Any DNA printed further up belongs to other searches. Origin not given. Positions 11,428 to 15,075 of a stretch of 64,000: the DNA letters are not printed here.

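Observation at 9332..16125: Phage-borne TonB-dependent outer-membrane receptor embedded in a block of small membrane proteins and lipoproteins, with higher GC than the rest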

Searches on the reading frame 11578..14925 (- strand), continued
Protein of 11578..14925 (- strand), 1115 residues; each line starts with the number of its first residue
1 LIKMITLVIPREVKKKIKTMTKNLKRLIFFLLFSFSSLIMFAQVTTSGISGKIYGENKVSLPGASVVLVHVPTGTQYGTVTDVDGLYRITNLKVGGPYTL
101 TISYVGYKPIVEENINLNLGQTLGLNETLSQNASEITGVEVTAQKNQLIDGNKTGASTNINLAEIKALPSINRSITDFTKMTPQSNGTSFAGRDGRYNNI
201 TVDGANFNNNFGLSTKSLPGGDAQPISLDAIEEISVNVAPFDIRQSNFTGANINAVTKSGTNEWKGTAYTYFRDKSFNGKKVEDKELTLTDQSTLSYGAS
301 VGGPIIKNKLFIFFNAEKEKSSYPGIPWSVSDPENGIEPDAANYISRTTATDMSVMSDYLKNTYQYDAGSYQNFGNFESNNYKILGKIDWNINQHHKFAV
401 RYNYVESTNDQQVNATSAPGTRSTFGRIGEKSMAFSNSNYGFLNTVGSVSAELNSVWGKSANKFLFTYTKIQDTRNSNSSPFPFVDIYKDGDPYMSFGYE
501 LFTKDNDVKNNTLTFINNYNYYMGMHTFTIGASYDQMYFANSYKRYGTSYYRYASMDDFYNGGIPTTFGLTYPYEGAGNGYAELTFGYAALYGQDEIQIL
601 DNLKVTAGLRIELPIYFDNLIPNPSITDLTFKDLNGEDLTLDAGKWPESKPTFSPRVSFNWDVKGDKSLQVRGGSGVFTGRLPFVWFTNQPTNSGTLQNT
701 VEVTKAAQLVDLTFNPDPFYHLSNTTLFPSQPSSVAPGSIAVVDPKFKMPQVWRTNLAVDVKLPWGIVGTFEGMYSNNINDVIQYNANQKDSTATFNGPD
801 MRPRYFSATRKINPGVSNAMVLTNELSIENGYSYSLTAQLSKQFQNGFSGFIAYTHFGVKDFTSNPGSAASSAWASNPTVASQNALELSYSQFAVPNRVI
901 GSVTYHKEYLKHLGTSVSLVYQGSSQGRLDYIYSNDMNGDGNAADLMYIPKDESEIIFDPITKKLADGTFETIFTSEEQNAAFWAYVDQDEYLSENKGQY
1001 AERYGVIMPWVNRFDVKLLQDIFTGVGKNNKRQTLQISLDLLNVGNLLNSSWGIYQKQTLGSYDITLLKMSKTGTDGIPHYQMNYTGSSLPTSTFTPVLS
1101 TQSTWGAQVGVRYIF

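Call 30: predict_structure(alignment_id=A1)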
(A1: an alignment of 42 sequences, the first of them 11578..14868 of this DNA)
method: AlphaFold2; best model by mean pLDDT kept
length: 1096 residues; sequences in the alignment: 42
mean_pLDDT: 81.6   pTM: 0.78
mean pLDDT of the five models: 81.6, 78.4, 74.1, 73.6, 63.4
residues with pLDDT >= 90: 315; 70-90: 619; 50-70: 99; < 50: 63
segments of 3 or more residues with pLDDT < 50: 11-24, 114-128, 174-178, 190-201, 669-674, 845-851
pLDDT, mean of each block of 10 residues (from residue 1): 54 33 57 84 87 86 84 83 85 83 80 46 38 69 76 63 69 50 72 46 62 81 66 79 89 88 84 85 92 93 87 91 86 96 95 87 91 89 90 77 74 91 88 87 90 86 93 90 81 88 86 87 76 94 91 77 80 88 86 87 82 89 85 90 84 88 56 58 84 90 84 70 83 88 85 88 83 89 86 83 72 87 73 88 56 65 81 81 86 86 88 90 88 95 82 93 96 95 91 91 78 87 92 90 86 91 86 90 88 91
secondary structure, 60 per line:
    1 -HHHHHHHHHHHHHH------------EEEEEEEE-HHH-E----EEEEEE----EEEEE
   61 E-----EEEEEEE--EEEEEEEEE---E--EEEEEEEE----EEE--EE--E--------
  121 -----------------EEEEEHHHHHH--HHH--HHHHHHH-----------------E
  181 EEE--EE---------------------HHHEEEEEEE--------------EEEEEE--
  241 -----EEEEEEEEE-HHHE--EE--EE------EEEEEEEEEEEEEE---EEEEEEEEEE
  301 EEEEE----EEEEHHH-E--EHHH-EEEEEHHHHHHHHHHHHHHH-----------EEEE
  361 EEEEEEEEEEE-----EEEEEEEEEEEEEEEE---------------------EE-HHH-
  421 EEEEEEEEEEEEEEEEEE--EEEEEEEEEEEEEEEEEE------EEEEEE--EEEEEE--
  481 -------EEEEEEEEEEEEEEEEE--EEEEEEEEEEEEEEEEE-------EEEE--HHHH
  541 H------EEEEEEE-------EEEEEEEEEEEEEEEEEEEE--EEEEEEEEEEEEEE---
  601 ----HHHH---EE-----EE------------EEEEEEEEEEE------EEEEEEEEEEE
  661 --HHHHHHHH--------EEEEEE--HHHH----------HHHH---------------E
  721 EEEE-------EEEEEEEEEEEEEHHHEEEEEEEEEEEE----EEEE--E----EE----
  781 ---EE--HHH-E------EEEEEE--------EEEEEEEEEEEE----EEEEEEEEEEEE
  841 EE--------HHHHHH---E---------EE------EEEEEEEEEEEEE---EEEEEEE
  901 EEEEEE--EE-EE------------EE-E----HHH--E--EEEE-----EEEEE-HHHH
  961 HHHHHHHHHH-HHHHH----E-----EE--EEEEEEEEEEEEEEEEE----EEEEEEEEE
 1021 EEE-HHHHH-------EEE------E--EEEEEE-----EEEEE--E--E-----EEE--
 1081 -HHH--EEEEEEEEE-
elements in order (helices of 4 or more, strands of 3 or more residues): H2-15 E28-35 E46-51 E56-61 E67-73 E76-84 E91-98 E103-105 E138-142 H143-148 H156-162 E180-183 E212-218 E233-238 E246-254 E274-287 E291-305 E310-313 E326-330 H331-345 E357-371 E377-392 E421-438 E441-458 E465-470 E473-478 E488-504 E507-523 E531-534 H537-541 E548-554 E562-581 E584-597 H605-608 E633-643 E650-660 H663-670 E679-684 H687-690 H701-704 E720-724 E732-744 E748-759 E764-767 E799-804 E813-824 E829-842 H851-856 E878-890 E894-906 E942-945 E951-955 H957-970 H972-976 E991-1007 E1012-1023 H1025-1029 E1037-1039 E1049-1054 E1060-1064 E1076-1078 E1087-1095

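Call 33: fold_search(model_id=the predicted structure, library=pdb)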
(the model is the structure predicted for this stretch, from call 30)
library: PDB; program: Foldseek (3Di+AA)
matches with E <= 10: 985; with E <= 0.001: 525
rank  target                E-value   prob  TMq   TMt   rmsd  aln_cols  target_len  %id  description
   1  4zgv_A                6.2e-39  1.00  0.50  0.66   8.3      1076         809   13  The Crystal Structure of the Ferredoxin Receptor FusA from Pectobacterium atrosepticum SCRI1043 (released 2016-08-31)
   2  6ofr                  5.6e-37  1.00  0.50  0.70   8.1      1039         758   11  The crystal structure of the outer membrane transporter YddB from Escherichia coli (released 2019-10-02)
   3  5fr8_A                6.9e-35  1.00  0.44  0.65  11.1      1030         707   12  Crystal structure of the siderophore receptor PirA from Acinetobacter baumannii (released 2016-05-11)
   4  5nc3                  5.1e-34  1.00  0.43  0.63  10.8      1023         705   10  Crystal structure of the ferric enterobactin receptor (PfeA) from Pseudomonas aeruginosa in complex with the tris-catech (released 2018-03-21)
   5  5out                  7.8e-33  1.00  0.43  0.64  10.7      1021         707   10  CRYSTAL STRUCTURE OF THE FERRIC ENTEROBACTIN RECEPTOR (PFEA) MUTANT (G324V) FROM PSEUDOMONAS AERUGINOSA (released 2018-09-05)
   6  6r1f                  2.8e-32  1.00  0.43  0.64  10.6      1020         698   10  Crystal structure of the ferric enterobactin receptor mutant R480A from Pseudomonas aeruginosa (PfeA) in complex with en (released 2019-04-10)
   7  5m9b                  3.7e-32  1.00  0.43  0.63  11.1      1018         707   10  Crystal structure of the ferric enterobactin receptor (PfeA) from Pseudomonas aeruginosa (released 2018-02-21)
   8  9nn6_A                4.6e-32  1.00  0.42  0.69  11.4      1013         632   12  E. coli Cir in Complex with the RBD of Microcin V (released 2025-09-24)
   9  5nc4                  4.6e-32  1.00  0.43  0.65  10.5      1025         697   10  Crystal structure of the ferric enterobactin receptor (PfeA) in complex with protochelin from Pseudomonas aeruginosa (released 2018-03-21)
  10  6q5e                  1.3e-31  1.00  0.43  0.64  10.3      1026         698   10  Crystal structure of the ferric enterobactin receptor from Pseudomonas aeruginosa (PfeA) in complex with enterobactin (released 2019-01-16)
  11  5mzs                  1.5e-31  1.00  0.43  0.63  10.6      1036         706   10  Crystal structure of the ferric enterobactin receptor (PfeA) mutant (R480A_Q482A) from Pseudomonas aeruginosa (released 2018-02-14)
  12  1fep                  2.2e-31  1.00  0.43  0.66  10.5      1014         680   10  FERRIC ENTEROBACTIN RECEPTOR (released 1999-01-13)
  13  6i2j                  4.3e-31  1.00  0.44  0.65  10.2      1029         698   10  Crystal structure of the ferric enterobactin receptor mutant (Q482A) from Pseudomonas aeruginosa (PfeA) in complex with  (released 2019-01-16)
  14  2hdi_A                5.7e-31  1.00  0.43  0.74   7.3      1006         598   11  Crystal structure of the Colicin I receptor Cir from E.coli in complex with receptor binding domain of Colicin Ia. (released 2007-05-08)
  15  9a2z_MODEL_1_A        3.1e-30  1.00  0.44  0.62  11.9      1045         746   11  Model of E. coli FepA by in-cell photo-crosslinking MS and deep learning (released 2023-02-24)
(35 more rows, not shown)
